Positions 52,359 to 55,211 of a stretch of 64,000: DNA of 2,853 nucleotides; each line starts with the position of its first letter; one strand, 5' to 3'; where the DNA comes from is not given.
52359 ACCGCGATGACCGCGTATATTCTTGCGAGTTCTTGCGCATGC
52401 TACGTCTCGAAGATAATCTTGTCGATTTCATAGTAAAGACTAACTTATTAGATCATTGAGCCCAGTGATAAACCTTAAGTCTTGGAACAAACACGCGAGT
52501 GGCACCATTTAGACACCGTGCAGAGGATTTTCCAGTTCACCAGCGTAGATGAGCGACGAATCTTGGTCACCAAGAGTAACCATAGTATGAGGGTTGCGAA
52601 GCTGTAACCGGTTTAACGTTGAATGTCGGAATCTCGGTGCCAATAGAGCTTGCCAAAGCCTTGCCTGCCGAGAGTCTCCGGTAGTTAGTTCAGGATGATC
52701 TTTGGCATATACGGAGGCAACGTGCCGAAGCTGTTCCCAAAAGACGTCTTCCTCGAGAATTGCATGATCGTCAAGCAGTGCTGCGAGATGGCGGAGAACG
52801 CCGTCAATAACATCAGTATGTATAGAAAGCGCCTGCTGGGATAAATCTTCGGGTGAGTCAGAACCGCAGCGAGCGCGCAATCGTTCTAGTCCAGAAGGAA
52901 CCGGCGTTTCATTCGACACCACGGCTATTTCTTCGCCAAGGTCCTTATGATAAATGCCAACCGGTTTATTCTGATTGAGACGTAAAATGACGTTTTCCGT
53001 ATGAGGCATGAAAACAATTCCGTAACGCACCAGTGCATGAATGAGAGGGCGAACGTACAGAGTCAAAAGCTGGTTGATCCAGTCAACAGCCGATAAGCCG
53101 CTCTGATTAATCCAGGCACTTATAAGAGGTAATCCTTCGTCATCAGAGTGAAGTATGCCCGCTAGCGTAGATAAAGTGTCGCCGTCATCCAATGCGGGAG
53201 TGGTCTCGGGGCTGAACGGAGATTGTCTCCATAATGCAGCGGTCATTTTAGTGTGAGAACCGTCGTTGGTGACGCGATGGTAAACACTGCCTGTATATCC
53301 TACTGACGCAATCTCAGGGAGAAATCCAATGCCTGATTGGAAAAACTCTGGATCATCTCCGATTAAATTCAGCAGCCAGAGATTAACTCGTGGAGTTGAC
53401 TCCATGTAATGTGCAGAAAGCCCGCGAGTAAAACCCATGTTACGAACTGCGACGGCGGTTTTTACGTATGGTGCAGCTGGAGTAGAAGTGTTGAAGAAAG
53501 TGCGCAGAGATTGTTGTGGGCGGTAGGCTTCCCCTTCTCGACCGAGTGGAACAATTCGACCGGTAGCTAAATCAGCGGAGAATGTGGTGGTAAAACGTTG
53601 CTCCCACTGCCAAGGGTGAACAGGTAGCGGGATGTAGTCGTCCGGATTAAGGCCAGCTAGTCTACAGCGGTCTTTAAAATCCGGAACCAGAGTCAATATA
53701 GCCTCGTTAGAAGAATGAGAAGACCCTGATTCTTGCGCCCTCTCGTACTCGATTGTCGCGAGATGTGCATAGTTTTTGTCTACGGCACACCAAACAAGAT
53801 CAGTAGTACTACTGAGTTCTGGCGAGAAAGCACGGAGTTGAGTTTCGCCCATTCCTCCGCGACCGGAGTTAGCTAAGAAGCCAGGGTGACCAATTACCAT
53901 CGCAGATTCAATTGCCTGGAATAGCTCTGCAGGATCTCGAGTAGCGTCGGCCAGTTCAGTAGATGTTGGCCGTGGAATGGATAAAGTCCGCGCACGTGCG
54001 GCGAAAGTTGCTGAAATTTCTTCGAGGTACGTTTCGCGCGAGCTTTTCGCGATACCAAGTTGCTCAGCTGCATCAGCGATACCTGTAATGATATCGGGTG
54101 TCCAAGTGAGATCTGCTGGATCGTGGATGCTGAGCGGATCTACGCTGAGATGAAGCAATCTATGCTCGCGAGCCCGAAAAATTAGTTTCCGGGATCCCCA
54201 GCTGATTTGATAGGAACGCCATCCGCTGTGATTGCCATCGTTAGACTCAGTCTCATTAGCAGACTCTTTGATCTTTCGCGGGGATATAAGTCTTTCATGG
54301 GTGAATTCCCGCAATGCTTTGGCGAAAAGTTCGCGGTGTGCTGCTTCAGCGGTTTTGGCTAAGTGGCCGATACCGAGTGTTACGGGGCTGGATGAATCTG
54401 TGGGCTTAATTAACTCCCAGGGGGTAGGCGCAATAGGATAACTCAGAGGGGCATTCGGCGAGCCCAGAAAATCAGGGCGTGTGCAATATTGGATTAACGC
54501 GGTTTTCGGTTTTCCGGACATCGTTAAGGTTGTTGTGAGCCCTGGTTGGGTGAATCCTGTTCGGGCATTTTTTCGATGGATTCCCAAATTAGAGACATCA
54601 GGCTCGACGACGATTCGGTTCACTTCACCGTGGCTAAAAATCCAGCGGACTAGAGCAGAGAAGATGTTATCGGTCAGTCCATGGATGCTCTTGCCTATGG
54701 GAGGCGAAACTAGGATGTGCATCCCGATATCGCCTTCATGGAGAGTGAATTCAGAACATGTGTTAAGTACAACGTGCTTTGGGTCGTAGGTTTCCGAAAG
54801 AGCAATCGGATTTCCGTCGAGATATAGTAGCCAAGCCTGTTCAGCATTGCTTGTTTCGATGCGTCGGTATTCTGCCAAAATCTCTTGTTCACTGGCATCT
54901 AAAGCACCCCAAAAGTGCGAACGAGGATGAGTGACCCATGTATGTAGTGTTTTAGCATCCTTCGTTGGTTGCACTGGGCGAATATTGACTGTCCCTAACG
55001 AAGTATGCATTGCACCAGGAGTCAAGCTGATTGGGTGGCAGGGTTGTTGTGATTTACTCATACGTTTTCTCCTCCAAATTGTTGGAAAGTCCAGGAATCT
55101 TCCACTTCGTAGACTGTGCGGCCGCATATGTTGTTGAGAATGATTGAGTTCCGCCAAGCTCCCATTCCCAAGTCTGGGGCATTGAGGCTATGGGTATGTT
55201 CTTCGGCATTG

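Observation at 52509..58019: Compact des/bib-like hydroxamate (NIS) siderophore operon with a fused acyltransferase::synthetase gene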

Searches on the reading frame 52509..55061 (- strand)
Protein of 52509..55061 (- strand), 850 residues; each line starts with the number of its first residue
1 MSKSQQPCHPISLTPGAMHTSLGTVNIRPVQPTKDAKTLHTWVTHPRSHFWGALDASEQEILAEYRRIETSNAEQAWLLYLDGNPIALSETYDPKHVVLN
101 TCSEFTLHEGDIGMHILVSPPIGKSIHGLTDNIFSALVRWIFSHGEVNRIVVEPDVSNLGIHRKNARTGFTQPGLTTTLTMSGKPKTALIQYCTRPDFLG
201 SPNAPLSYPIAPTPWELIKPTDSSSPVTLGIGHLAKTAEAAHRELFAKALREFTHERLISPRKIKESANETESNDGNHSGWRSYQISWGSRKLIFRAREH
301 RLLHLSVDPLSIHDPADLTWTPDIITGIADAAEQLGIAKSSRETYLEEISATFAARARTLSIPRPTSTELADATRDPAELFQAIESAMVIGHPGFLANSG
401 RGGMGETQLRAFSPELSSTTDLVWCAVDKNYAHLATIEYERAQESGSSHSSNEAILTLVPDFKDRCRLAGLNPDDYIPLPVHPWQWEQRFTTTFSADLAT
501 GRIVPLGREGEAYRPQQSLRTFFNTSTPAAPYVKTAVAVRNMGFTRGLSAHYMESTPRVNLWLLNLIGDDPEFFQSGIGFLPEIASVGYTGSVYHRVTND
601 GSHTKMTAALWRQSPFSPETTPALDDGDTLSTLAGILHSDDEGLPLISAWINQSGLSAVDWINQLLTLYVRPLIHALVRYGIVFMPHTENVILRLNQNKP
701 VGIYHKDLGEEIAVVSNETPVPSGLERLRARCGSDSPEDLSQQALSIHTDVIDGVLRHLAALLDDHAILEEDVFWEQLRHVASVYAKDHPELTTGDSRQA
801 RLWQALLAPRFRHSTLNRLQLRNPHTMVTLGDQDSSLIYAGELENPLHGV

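Call 5: search_protein_families(library=pfam, proteins=[window:52509-55061:-], max_evalue=0.001)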
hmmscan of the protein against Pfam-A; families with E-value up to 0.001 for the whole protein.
window:52509-55061:- (850 aa): 3 families
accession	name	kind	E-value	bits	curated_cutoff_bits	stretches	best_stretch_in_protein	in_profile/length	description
PF04183.18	IucA_IucC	-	8.8e-66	222.3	25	1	381-638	2-239/239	IucA / IucC family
PF13523.12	Acetyltransf_8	-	1.7e-34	119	27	1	32-172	2-139/145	Acetyltransferase (GNAT) domain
PF06276.17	FhuF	-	6.3e-27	95.5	25.2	1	660-826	2-158/161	Ferric iron reductase FhuF-like transporter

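Call 6: search_protein_families(library=ncbifam, proteins=[window:52509-55061:-], max_evalue=0.001)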
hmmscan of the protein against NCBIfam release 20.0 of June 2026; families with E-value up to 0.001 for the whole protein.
window:52509-55061:- (850 aa): 5 families
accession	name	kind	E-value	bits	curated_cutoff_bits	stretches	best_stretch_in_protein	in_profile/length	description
NF033586.1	staphy_B_SbnF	exception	9.9e-33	113.7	900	1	378-711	126-447/577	staphyloferrin B biosynthesis protein SbnF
NF041038.1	FslA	exception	7.4e-14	50.9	1000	1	400-710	205-507/640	rhizoferrin biosynthesis protein FslA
NF033583.1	staphy_B_SbnC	exception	8e-13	47.5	700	1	402-570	156-315/584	staphyloferrin B biosynthesis protein SbnC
NF012165.0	AAC_6p_set_A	equivalog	0.00016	21.4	280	1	33-178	8-155/177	aminoglycoside 6'-N-acetyltransferase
NF000135.2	AAC_6p_IIc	exception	0.0007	19.4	415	0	32-173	14-157/193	aminoglycoside N-acetyltransferase AAC(6')-IIc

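Call 7: search_solved_structures(query=window:52509-55061:-, max_evalue=0.001, show_alignments=1)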
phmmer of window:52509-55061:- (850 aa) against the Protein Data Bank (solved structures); distinct sequences matched with E-value up to 0.001: 19.
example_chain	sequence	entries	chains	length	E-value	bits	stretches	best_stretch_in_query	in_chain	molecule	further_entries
5o7o_A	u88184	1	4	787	4.7e-132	444.9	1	22-847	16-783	Desferrioxamine siderophore biosynthesis protein dfoC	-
6p63_A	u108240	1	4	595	1.5e-113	383.7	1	231-849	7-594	Siderophore Synthetase Type C DesD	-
6xrc_A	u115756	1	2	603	5.6e-113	381.8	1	231-849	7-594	Desferrioxamine E biosynthesis protein DesD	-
6nl2_A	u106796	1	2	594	5.8e-113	381.8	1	232-849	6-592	desferrioxamine E biosynthesis protein DesD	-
7tgn_A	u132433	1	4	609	9.4e-112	377.7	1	226-849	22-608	Desferrioxamine synthetase DesD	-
11iz_B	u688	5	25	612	2.9e-108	366.2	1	220-849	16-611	DesD | Desferrioxamine synthetase DesD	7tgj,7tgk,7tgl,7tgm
2x0o_A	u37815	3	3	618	3.4e-95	323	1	240-847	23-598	ALCALIGIN BIOSYNTHESIS PROTEIN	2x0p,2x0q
9nom_A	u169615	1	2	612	3.5e-94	319.6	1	244-848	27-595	NcdF, a non-ribosomal independent siderophore synthetase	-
6cn7_A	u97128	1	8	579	7e-50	173.1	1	386-794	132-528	Aerobactin synthase IucC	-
3to3_A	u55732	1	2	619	2.2e-35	125.1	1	379-711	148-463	Petrobactin biosynthesis protein AsbB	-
9nij_A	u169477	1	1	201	6e-20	74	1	28-200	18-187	NcdE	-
9nil_A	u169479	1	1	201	2.1e-19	72.2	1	28-200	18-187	NcdE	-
9nim_A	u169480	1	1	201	3.6e-19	71.5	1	28-200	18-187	NcdE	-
9nik_A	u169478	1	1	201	4.1e-19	71.3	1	28-200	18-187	NcdE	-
7cbb_A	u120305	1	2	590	2.2e-08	35.8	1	403-694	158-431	IucA/IucC family siderophore biosynthesis protein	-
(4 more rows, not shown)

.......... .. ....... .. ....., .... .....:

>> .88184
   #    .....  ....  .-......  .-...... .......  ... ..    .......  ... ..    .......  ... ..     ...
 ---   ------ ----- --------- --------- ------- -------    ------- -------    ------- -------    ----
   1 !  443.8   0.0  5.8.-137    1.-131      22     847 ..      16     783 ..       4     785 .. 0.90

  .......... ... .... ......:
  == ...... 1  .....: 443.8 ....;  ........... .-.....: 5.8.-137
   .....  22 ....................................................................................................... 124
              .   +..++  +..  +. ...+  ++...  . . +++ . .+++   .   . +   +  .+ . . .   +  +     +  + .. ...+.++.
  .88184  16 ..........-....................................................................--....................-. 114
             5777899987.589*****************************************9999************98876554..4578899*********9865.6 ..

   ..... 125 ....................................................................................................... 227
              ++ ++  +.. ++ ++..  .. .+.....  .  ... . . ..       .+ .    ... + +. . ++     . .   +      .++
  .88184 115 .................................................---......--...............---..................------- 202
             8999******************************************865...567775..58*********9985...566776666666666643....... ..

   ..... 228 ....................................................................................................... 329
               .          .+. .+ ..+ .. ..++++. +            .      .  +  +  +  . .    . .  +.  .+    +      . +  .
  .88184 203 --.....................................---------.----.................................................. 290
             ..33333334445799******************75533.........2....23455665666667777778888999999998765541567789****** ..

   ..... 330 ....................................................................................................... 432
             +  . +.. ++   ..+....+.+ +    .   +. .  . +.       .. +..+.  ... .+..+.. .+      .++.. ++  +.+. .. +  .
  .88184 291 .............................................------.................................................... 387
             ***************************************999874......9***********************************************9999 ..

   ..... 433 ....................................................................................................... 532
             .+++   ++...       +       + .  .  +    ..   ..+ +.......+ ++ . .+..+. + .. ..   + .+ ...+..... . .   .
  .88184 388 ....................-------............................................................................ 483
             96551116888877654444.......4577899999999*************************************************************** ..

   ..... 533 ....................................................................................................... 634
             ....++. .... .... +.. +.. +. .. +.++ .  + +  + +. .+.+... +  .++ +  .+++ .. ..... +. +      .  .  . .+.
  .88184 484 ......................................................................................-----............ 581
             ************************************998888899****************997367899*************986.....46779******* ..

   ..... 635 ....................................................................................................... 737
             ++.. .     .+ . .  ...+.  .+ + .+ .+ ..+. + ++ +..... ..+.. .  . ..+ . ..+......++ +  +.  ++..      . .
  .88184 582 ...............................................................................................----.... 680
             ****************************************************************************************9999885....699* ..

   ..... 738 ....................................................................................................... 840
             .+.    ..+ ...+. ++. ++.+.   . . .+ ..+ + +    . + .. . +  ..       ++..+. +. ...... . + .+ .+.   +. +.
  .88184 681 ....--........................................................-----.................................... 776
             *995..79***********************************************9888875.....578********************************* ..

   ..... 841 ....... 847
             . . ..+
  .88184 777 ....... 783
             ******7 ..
